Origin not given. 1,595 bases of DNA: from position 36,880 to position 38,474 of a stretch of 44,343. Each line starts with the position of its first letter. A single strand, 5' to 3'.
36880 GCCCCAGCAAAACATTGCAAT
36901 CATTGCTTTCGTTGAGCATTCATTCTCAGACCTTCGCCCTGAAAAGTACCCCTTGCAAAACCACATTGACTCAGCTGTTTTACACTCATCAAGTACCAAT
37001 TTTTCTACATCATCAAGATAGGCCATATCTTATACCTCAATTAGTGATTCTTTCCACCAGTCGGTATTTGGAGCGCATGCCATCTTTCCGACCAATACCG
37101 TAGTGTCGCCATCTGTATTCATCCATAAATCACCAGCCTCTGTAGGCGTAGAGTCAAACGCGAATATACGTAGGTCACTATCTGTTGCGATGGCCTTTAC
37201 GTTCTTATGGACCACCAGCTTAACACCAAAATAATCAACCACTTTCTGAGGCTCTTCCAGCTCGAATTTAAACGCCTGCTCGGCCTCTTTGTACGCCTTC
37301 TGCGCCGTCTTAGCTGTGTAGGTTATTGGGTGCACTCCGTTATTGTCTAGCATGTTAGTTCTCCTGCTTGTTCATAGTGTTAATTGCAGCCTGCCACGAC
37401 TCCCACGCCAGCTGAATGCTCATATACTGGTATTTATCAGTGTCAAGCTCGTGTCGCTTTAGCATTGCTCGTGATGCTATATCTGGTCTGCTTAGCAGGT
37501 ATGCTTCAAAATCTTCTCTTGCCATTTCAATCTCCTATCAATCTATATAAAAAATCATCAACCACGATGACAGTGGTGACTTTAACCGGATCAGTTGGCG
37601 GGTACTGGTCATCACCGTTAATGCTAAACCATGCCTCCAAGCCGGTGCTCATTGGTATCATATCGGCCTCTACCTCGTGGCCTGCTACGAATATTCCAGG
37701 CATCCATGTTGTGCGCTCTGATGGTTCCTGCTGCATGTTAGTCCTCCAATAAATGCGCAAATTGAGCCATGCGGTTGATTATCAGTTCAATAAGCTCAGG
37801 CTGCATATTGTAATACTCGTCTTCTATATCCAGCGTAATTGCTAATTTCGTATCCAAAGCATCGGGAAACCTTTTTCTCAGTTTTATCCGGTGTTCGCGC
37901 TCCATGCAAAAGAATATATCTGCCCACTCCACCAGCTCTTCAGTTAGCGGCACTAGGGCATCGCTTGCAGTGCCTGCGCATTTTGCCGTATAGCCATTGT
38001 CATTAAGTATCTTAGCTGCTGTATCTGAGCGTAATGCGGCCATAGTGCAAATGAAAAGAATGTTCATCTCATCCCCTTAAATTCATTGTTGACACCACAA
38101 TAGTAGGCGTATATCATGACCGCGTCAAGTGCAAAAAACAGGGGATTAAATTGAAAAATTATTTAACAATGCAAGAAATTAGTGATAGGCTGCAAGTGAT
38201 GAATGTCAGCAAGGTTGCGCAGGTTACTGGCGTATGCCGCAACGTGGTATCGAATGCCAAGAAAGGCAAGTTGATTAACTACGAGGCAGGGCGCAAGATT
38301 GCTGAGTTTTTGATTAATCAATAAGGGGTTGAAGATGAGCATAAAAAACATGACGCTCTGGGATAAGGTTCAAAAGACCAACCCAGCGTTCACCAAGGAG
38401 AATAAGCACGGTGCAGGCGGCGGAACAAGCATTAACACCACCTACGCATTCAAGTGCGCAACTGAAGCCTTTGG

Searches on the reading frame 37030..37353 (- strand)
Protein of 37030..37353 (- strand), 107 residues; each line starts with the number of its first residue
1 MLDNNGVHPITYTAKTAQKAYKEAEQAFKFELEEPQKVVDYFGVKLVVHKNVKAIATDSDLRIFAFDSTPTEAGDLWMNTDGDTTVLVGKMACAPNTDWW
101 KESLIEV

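Call 11: search_protein_families(library=pfam, proteins=[window:37030-37353:-], max_evalue=0.01)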
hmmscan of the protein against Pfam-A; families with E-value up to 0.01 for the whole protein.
window:37030-37353:- (107 aa): 0 families

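Call 20: find_encoding_contigs(protein=window:37030-37353:-, flank=5000, max_places=10)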
Protein window:37030-37353:- (107 aa): 13 contigs read that carry it; 6 places shown.
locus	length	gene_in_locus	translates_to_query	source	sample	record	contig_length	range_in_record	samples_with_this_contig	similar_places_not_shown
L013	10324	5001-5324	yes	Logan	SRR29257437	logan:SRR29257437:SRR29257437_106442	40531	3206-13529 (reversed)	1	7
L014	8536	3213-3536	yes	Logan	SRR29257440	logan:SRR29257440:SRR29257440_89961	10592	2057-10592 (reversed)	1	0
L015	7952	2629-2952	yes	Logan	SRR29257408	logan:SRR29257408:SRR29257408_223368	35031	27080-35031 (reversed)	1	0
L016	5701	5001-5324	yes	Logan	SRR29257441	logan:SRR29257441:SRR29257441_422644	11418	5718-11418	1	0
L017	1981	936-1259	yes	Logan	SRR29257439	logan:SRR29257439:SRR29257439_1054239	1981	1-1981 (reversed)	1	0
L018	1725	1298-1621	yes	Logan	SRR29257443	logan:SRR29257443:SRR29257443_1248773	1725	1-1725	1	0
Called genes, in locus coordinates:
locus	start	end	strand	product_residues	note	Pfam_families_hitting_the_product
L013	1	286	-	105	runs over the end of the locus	-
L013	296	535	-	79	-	-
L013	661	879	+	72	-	-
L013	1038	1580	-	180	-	-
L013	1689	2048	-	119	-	-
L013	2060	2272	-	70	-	-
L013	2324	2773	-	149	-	PF00436:SSB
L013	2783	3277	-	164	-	PF05565:Sipho_Gp157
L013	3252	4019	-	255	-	-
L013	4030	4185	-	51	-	-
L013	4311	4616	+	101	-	-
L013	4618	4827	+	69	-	-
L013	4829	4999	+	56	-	PF26207:Phage_phiTE_015 (weak)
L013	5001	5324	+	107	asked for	-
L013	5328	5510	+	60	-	-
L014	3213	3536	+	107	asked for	-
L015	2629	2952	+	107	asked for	-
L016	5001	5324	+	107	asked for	-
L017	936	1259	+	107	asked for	-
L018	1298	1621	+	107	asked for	-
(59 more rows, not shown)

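Call 34: find_related_loci(query=window:37030-37353:-, collection=viral_contigs, flank=5000)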
Query window:37030-37353:- (107 aa) in viral_contigs; peptide patterns used: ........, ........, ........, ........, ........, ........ (x = any residue, [..] = any of these).
10 stretches matched a pattern, but none encodes a relative of the query by tblastn (E <= 1e-3).
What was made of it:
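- Tried and rejected: The 107-aa protein has none in IMG/VR (call 34).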

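Call 45: search_protein_families(library=phrogs, proteins=[window:37030-37353:-], max_evalue=0.001)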
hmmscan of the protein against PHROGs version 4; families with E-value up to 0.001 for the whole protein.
window:37030-37353:- (107 aa): 2 families
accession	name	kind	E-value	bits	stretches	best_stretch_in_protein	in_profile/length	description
phrog_1972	-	unknown function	2.7e-11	44.4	1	34-107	28-104/160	-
phrog_11307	-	unknown function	9.4e-06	26.6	1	17-107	92-185/186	-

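Call 76: search_protein_families(library=ncbifam, proteins=[window:37030-37353:-], max_evalue=0.01)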
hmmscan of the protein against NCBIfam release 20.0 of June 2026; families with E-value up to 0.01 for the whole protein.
window:37030-37353:- (107 aa): 0 families

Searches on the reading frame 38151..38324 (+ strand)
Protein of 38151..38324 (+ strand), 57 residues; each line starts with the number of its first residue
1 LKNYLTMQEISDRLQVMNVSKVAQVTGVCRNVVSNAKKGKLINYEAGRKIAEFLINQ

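Call 11: search_protein_families(library=pfam, proteins=[window:38151-38324:+], max_evalue=0.01)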
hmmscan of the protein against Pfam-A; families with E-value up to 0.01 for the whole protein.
window:38151-38324:+ (57 aa): 0 families

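Call 45: search_protein_families(library=phrogs, proteins=[window:38151-38324:+], max_evalue=0.001)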
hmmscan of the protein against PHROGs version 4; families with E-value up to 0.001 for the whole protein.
window:38151-38324:+ (57 aa): 1 family
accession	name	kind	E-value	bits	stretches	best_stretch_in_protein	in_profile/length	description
phrog_18104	-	transcription regulation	1.7e-08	35.3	1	5-54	2-52/57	transcriptional regulator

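Call 76: search_protein_families(library=ncbifam, proteins=[window:38151-38324:+], max_evalue=0.01)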
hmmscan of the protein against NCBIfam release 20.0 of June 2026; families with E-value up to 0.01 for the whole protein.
window:38151-38324:+ (57 aa): 0 families
